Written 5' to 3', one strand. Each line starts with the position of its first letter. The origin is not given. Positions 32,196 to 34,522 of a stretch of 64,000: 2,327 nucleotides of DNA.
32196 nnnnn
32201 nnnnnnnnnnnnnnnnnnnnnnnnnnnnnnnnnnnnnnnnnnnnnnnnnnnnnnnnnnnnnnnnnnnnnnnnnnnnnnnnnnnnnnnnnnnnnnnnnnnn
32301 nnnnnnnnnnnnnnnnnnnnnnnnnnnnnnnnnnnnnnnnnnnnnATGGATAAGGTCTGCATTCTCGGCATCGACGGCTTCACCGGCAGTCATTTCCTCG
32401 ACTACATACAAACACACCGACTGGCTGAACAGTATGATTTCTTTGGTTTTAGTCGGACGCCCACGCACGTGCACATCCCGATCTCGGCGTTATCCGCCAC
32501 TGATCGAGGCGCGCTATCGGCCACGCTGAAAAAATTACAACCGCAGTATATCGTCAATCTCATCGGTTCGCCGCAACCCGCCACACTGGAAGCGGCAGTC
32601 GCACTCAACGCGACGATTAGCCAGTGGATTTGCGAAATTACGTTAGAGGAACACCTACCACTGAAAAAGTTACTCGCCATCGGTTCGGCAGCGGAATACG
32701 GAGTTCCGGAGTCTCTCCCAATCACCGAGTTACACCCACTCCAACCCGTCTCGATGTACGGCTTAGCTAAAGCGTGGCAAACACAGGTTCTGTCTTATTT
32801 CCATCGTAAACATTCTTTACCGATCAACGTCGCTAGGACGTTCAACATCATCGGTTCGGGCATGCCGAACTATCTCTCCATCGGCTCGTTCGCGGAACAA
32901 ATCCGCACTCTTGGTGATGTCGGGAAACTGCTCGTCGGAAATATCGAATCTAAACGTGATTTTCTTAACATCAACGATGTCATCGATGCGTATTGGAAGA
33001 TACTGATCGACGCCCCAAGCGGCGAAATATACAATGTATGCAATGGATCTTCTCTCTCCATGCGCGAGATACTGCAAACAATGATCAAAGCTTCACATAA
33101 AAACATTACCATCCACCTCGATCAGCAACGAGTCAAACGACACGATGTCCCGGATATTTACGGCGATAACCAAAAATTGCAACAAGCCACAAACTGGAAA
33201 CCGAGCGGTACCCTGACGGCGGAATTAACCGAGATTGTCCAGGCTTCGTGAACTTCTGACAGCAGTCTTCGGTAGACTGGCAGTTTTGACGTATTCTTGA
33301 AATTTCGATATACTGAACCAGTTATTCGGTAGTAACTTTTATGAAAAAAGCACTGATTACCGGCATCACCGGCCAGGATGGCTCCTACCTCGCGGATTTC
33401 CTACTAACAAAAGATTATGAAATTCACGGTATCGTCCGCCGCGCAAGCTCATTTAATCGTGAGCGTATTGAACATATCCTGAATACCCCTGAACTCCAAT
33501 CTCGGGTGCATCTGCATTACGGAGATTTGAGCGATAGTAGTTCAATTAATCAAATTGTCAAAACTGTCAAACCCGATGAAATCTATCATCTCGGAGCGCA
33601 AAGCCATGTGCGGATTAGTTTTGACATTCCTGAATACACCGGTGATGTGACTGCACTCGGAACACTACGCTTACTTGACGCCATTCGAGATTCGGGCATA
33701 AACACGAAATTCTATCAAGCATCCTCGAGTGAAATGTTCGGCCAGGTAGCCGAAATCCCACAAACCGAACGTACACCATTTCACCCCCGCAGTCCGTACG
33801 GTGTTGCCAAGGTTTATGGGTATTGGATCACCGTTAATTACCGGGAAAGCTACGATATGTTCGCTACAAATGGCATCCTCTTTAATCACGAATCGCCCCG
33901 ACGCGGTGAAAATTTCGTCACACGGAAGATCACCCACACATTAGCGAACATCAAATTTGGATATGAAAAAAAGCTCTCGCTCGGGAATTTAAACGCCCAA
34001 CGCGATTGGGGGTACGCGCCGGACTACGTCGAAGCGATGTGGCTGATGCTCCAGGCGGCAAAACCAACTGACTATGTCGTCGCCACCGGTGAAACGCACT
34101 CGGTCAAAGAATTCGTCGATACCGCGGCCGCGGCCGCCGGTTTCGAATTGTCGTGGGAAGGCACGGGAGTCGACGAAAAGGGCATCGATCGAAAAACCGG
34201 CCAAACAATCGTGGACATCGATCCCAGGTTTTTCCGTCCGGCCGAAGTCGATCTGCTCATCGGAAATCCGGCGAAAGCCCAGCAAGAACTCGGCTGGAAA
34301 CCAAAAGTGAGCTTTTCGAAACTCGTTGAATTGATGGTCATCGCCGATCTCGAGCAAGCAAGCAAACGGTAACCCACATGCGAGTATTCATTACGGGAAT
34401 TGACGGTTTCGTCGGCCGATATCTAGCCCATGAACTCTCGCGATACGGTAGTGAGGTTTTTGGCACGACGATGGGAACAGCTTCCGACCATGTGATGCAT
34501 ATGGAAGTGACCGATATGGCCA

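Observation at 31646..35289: gmd flanked by two Rmd/Tld-family reductases: GDP-D-rhamnose and possibly GDP-6-deoxy-D-talose precursors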

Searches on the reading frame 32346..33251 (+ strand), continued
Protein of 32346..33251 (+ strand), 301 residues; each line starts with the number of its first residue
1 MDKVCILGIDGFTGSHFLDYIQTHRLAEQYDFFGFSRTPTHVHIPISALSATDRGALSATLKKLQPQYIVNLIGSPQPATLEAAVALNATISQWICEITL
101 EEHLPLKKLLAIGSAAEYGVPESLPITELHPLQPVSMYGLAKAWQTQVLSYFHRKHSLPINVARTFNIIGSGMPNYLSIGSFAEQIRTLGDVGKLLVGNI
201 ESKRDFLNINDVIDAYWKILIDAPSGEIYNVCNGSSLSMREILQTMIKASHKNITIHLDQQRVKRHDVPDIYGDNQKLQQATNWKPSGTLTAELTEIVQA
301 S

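Call 22: find_related_loci(query=A1, collection=genome_contigs, flank=8000)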
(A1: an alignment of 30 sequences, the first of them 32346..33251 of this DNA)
Query A1 (301 aa) in genome_contigs; peptide patterns used: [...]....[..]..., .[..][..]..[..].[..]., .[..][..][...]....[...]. (x = any residue, [..] = any of these).
600 stretches matched a pattern (row limit reached: there are more); 584 encode a relative of the query (tblastn E <= 1e-3); the best 80 are kept; 80 distinct loci.
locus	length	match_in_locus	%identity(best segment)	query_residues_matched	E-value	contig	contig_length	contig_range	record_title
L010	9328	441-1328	44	3-297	8e-83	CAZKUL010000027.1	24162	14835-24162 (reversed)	MAG TPA_asm: uncultured Planctomycetales bacterium isolate binchicken_co241_121 genome assembly, contig: NODE_1941_lengt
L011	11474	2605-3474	42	1-286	3e-74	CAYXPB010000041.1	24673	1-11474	MAG TPA_asm: uncultured Acetivibrio sp. isolate binchicken_co39_530 genome assembly, contig: NODE_4876_length_24673_cov_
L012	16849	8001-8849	39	4-285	3e-66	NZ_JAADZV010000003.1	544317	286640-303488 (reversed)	Flavobacterium limi strain THG-AG6.4 NODE_3_length_544417_cov_187.117140, whole genome shotgun sequence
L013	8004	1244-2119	35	3-298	2e-46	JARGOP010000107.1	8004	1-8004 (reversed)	MAG: Verrucomicrobiales bacterium isolate bin_em_oilr2.020 NODE_4381_length_8004_cov_28.673041, whole genome shotgun seq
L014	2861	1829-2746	33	1-300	1e-46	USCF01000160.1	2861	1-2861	uncultured Alphaproteobacteria bacterium isolate UMGS1578 genome assembly, contig: NODE_15873_length_2861_cov_6.565733,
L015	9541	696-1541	33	3-286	1e-44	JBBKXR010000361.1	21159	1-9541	MAG: Verrucomicrobiales bacterium isolate metabat_bins.133 k119_2748703, whole genome shotgun sequence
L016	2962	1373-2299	31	1-299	4e-43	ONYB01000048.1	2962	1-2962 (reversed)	uncultured Brachyspira sp. isolate RUG745 genome assembly, contig: k87_10471188, whole genome shotgun sequence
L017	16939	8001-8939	31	1-299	9e-43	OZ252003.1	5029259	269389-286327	MAG: Flavisolibacter sp. isolate 3bffe827-7359-4958-bd84-0616f158acfb genome assembly, chromosome: 1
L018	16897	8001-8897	31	3-299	5e-42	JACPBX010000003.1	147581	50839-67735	MAG: Candidatus Woesearchaeota archaeon isolate NC_groundwater_268_Ag_S-0.2um_49_15 S5_GD2017_2_S2_scaffold_34, whole ge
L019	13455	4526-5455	33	1-300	4e-42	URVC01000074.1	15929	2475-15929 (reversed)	uncultured bacterium isolate UMGS1377 genome assembly, contig: NODE_3016_length_15929_cov_14.425476, whole genome shotgu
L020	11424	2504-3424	31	1-298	4e-42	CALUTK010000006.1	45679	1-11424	MAG: Candidatus Gastranaerophilales bacterium isolate BRZ_PK__bin102 genome assembly, contig: BRZ_PK__NODE_1311_length_4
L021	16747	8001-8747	37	53-298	2e-43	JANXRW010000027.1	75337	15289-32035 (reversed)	MAG: Betaproteobacteria bacterium isolate 336R_metabat_354 336R_k141_2374621, whole genome shotgun sequence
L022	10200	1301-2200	31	4-300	2e-41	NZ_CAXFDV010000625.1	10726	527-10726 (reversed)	MAG: uncultured Aquincola sp. isolate ERR599115_binner13_Refined_96 ERZ841573.568199, whole genome shotgun sequence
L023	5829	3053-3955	33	6-297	3e-41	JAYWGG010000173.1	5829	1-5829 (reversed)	MAG: Saprospiraceae bacterium isolate GLR20_GL16_DN_1_concoct_44 GLR20_GL16_DN_1_concoct_44_172, whole genome shotgun se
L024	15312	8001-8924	31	1-298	8e-41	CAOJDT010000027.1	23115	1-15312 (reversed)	MAG TPA_asm: uncultured bacterium isolate SRR15604541_bin.4_metawrap_v1.3_MAG genome assembly, contig: NODE.1027_length_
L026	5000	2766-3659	32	4-296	2e-40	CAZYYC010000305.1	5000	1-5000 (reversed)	MAG TPA_asm: uncultured Anaerolineales bacterium isolate SRP241326_co1_43 genome assembly, contig: NODE_19576_length_500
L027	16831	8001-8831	31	1-278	1e-39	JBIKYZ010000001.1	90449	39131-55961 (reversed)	MAG: Pseudanabaena sp. isolate ME2015-10-22_3300042382_group6_bin51 Rohwer_bin1386_scaffold_26_c1, whole genome shotgun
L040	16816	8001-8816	33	3-279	3e-38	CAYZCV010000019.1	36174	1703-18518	MAG TPA_asm: uncultured Opitutus sp. isolate binchicken_co214_120 genome assembly, contig: NODE_938_length_36174_cov_8.7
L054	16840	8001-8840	30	3-280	7e-37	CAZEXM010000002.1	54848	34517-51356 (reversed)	MAG TPA_asm: uncultured Victivallaceae bacterium isolate binchicken_co132_157 genome assembly, contig: NODE_111_length_5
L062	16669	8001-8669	37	61-278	2e-36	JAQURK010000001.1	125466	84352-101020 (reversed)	MAG: Candidatus Omnitrophota bacterium isolate STD1_71 NODE_289_length_125466_cov_3.917089_Sandtown_D1, whole genome sho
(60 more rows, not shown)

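Call 59: search_dna_similar(query=window:32346-33251:+, collection=plasmids, mode=protein, max_rows=15)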
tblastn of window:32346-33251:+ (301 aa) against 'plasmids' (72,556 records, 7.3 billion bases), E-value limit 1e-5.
Records with a match: 456; places in all: 511; records where one place covers at least 80% of the query: 215.
Best place of each record, by identity: <60% 456.
By first word of the organism name: Rhizobium 107; Priestia 39; Sinorhizobium 38; Streptomyces 21; Lactiplantibacillus 20; Azospirillum 18; Bacillus 16; Pseudomonas 13; Cereibacter 9; Halobaculum 9; and 94 more.
By predicted mobility (MOB-suite, as given by PLSDB): non-mobilizable 321; mobilizable 79; conjugative 56.
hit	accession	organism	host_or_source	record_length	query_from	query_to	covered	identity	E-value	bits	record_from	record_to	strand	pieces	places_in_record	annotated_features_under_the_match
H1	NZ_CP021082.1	Deinococcus ficus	Ficus religiosa L.,cell ...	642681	3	301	99%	29.7%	6e-18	91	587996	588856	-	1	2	NAD(P)-dependent oxidoreductase | sugar phosphate nucleotidyltransferase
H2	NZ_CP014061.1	Pseudomonas monteilii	Homo sapiens,sputum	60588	1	298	99%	29.2%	8e-21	100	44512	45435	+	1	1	GDP-mannose 4,6-dehydratase | glycosyltransferase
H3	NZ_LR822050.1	Pseudomonas putida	-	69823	1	298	99%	28.6%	5e-21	100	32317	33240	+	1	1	GDP-mannose 4,6-dehydratase | glycosyltransferase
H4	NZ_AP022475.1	Pseudomonas monteilii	-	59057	1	298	99%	28.6%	5e-21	100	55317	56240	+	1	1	GDP-mannose 4,6-dehydratase | glycosyltransferase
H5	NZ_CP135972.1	Pseudomonas sp. DTU_2021_1001937_2_SI_NGA_ILE_001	Homo sapiens,blood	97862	1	298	99%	28.3%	7e-21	100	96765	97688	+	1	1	GDP-mannose 4,6-dehydratase | glycosyltransferase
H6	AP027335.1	Sphingobium sp. TomTYG71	-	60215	1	294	98%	27.6%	5e-22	103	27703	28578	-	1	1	rmd: UDP-glucose 4-epimerase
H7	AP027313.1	Sphingobium sp. TomMM7A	-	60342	1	294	98%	27.6%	5e-22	103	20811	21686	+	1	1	rmd: UDP-glucose 4-epimerase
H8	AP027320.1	Sphingobium sp. TomTYG42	-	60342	1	294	98%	27.6%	5e-22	103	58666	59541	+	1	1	rmd: UDP-glucose 4-epimerase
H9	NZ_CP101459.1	Natrononativus amylolyticus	cell culture,sediment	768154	4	301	99%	27.2%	2e-15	84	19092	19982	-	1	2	NAD-dependent epimerase/dehydratase family protein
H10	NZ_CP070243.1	Streptomyces californicus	DSMZ Isolate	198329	3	301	99%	26.9%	2e-7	60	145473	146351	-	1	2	NAD(P)-dependent oxidoreductase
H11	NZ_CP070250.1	Streptomyces californicus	DSMZ Isolate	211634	3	301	99%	26.9%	2e-7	60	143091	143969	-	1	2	NAD(P)-dependent oxidoreductase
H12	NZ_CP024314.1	Rhizobium sp. NXC24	Phaseolus vulgaris,cell culture,plant ...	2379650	3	299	99%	27.0%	4e-22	103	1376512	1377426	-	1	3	record has no annotation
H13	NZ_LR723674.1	Pseudorhizobium flavum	Paddy soil under the long-term ...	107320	3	298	98%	26.9%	2e-20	99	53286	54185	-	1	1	GDP-mannose 4,6-dehydratase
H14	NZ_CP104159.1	Rhizobium sp. CB3060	Leucaena leucocephala,cell culture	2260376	3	298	98%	26.9%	4e-18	92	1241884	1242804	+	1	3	record has no annotation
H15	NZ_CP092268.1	Levilactobacillus brevis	Fermented vegetables,Yeshanjun pickle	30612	1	296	98%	26.8%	6e-14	79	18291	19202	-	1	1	NAD-dependent epimerase/dehydratase family protein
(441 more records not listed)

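Call 70: predict_structure(alignment_id=A1)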
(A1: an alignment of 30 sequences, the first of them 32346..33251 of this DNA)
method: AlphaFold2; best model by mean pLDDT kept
length: 301 residues; sequences in the alignment: 30
mean_pLDDT: 95.1   pTM: 0.93
mean pLDDT of the five models: 95.1, 94.7, 94.4, 94.0, 93.6
residues with pLDDT >= 90: 271; 70-90: 28; 50-70: 2; < 50: 0
segments of 3 or more residues with pLDDT < 50: none
pLDDT, mean of each block of 10 residues (from residue 1): 96 95 97 89 86 95 98 92 94 98 98 96 95 95 98 98 97 92 95 95 96 99 98 97 97 96 91 98 93 93 58
secondary structure, 60 per line:
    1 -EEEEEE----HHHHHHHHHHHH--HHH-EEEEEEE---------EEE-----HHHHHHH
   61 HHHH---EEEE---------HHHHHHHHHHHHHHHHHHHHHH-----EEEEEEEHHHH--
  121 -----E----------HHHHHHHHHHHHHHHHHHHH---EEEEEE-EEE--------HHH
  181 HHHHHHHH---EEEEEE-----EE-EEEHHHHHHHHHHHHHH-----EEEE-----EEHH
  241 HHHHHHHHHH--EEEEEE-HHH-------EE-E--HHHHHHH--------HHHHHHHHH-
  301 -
elements in order: E2-7 H12-23 E30-36 E46-48 H54-64 E68-71 H81-102 E108-114 H115-118 H137-156 E160-165 E167-169 H178-188 E192-197 E206-208 H209-222 E228-231 H239-250 E253-258 H276-282 H291-299

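Call 72: fold_search(model_id=the predicted structure, library=pdb)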
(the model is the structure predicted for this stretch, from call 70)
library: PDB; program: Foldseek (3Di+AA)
matches with E <= 10: 1902; with E <= 0.001: 1033
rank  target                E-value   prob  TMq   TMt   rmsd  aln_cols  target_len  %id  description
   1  2pk3_A                1.8e-30  1.00  0.87  0.85   2.5       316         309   27  Crystal Structure of a GDP-4-keto-6-deoxy-D-mannose reductase (released 2008-03-25)
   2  6x3b_B                6.5e-26  1.00  0.82  0.83   3.2       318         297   23  Structure of RMD from Pseudomonas aeruginosa complexed with NADPH (released 2021-05-26)
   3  6gpk_A                1.2e-25  1.00  0.88  0.76   3.1       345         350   20  Crystal structure of human GDP-D-mannose 4,6-dehydratase (E157Q) in complex with GDP-Man (released 2018-07-18)
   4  6x3b_D                3.8e-25  1.00  0.80  0.82   3.6       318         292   24  Structure of RMD from Pseudomonas aeruginosa complexed with NADPH (released 2021-05-26)
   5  6x3b_A                4.5e-25  1.00  0.81  0.82   3.3       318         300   23  Structure of RMD from Pseudomonas aeruginosa complexed with NADPH (released 2021-05-26)
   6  6gpj_A                7.6e-25  1.00  0.88  0.78   3.0       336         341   20  Crystal structure of human GDP-D-mannose 4,6-dehydratase in complex with GDP-4F-Man (released 2018-07-18)
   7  6gpk_C                7.6e-25  1.00  0.87  0.77   3.2       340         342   19  Crystal structure of human GDP-D-mannose 4,6-dehydratase (E157Q) in complex with GDP-Man (released 2018-07-18)
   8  6gpl_B                1.3e-24  1.00  0.88  0.78   3.2       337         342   20  Crystal structure of human GDP-D-mannose 4,6-dehydratase in complex with GDP-4k6d-Man (released 2018-07-18)
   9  1n7h_A                1.4e-24  1.00  0.86  0.79   3.3       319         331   19  Crystal Structure of GDP-mannose 4,6-dehydratase ternary complex with NADPH and GDP (released 2003-01-07)
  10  5in4_B                1.7e-24  1.00  0.87  0.76   3.1       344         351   20  Crystal Structure of GDP-mannose 4,6 dehydratase bound to a GDP-fucose based inhibitor (released 2016-08-17)
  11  4lw8_A                1.9e-24  1.00  0.89  0.88   2.2       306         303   24  Crystal structure of a putative epimerase from Burkholderia cenocepacia J2315 (released 2013-09-04)
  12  5in4_A                1.9e-24  1.00  0.87  0.74   3.1       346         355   19  Crystal Structure of GDP-mannose 4,6 dehydratase bound to a GDP-fucose based inhibitor (released 2016-08-17)
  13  6x3b_C                1.9e-24  1.00  0.79  0.83   3.5       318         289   23  Structure of RMD from Pseudomonas aeruginosa complexed with NADPH (released 2021-05-26)
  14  6gpk_D                2.3e-24  1.00  0.87  0.77   3.2       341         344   19  Crystal structure of human GDP-D-mannose 4,6-dehydratase (E157Q) in complex with GDP-Man (released 2018-07-18)
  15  1t2a_A                3.7e-24  1.00  0.88  0.79   3.0       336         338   20  Crystal structure of human GDP-D-mannose 4,6-dehydratase (released 2004-05-10)
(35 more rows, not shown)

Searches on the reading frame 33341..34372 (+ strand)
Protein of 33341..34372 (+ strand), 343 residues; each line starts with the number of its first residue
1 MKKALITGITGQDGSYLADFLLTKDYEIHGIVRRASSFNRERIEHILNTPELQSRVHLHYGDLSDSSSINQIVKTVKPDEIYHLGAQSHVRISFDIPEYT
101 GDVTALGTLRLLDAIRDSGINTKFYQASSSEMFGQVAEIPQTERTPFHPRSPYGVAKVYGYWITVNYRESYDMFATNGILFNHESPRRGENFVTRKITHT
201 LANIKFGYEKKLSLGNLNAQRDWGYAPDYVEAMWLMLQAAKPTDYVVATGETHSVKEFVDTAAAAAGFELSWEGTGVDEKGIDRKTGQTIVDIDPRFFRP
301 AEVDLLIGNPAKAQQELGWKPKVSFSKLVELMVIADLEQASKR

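Call 3: search_protein_families(library=ncbifam, proteins=[window:33341-34372:+], max_evalue=0.00001)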
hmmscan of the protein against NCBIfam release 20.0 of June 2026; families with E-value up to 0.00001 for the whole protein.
window:33341-34372:+ (343 aa): 13 families
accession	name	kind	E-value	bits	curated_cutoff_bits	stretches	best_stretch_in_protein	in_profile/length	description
TIGR01472.1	gmd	equivalog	6.2e-165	548.4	415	1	2-339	1-341/342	GDP-mannose 4,6-dehydratase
TIGR04180.1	EDH_00030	hypoth_equivalog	1.6e-29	103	475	1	5-322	2-295/297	NAD-dependent 4,6-dehydratase LegB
TIGR01181.1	dTDP_gluc_dehyt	equivalog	1.7e-27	96.4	365.1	1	4-327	2-302/321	dTDP-glucose 4,6-dehydratase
TIGR01179.1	galE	equivalog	7.1e-23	80.9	262.3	1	4-171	2-164/332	UDP-glucose 4-epimerase GalE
TIGR02622.1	CDP_4_6_dhtase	equivalog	3.6e-21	75.7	278.45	1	2-123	5-123/352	CDP-glucose 4,6-dehydratase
NF007582.0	PRK10217.1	equivalog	1.2e-13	50.9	698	1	1-326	1-321/355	dTDP-glucose 4,6-dehydratase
NF043036.1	ErythonDh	equivalog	2e-11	43.7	325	1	3-167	2-163/321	D-erythronate dehydrogenase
NF011728.1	PRK15181.1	equivalog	2.3e-10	40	760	1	2-257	16-273/348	Vi polysaccharide biosynthesis UDP-N-acetylglucosaminuronic acid C-4 epimerase TviC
NF007490.0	PRK10084.1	subfamily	3.4e-10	39.4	649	1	3-248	2-258/361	dTDP-glucose 4,6-dehydratase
NF007956.0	PRK10675.1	subfamily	1.1e-09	37.9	394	1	4-159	3-155/338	UDP-glucose 4-epimerase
NF052578.1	StrlDmthSdmBMthl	equivalog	3.8e-09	36.7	600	1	4-260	3-239/328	sterol demethylase protein SdmB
TIGR03466.1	HpnA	hypoth_equivalog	1.4e-06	27.4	367.65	1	3-154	2-139/327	hopanoid-associated sugar epimerase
NF041015.1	UDPsulfquin_syn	equivalog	8e-06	25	575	0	41-120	55-135/384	UDP-sulfoquinovose synthase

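Call 4: search_protein_families(library=pfam, proteins=[window:33341-34372:+], max_evalue=0.00001)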
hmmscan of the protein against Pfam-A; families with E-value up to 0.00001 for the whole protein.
window:33341-34372:+ (343 aa): 3 families
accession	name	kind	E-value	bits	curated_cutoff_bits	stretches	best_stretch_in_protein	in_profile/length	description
PF16363.11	GDP_Man_Dehyd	-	6.1e-150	499.7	27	1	5-332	1-332/332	GDP-mannose 4,6 dehydratase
PF01370.27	Epimerase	-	7.3e-75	251.9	20.9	1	4-248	1-240/240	NAD dependent epimerase/dehydratase family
PF04321.23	RmlD_sub_bind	-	2.2e-07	30.7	27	1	3-194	2-161/287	RmlD substrate binding domain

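Call 37: list_cluster_members(proteins=[P0001, P0109, window:33341-34372:+, window:19294-20946:-])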
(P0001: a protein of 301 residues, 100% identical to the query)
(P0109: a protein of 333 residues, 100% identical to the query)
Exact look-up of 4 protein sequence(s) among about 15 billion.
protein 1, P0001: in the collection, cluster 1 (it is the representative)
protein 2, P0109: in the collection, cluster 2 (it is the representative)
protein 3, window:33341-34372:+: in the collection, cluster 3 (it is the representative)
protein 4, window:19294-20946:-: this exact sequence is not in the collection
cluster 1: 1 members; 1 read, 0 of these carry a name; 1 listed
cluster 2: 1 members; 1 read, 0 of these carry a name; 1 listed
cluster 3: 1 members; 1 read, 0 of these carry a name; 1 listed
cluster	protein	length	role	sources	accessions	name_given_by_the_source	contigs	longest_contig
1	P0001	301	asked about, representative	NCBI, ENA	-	-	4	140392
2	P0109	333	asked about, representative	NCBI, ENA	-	-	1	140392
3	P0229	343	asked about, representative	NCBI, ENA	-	-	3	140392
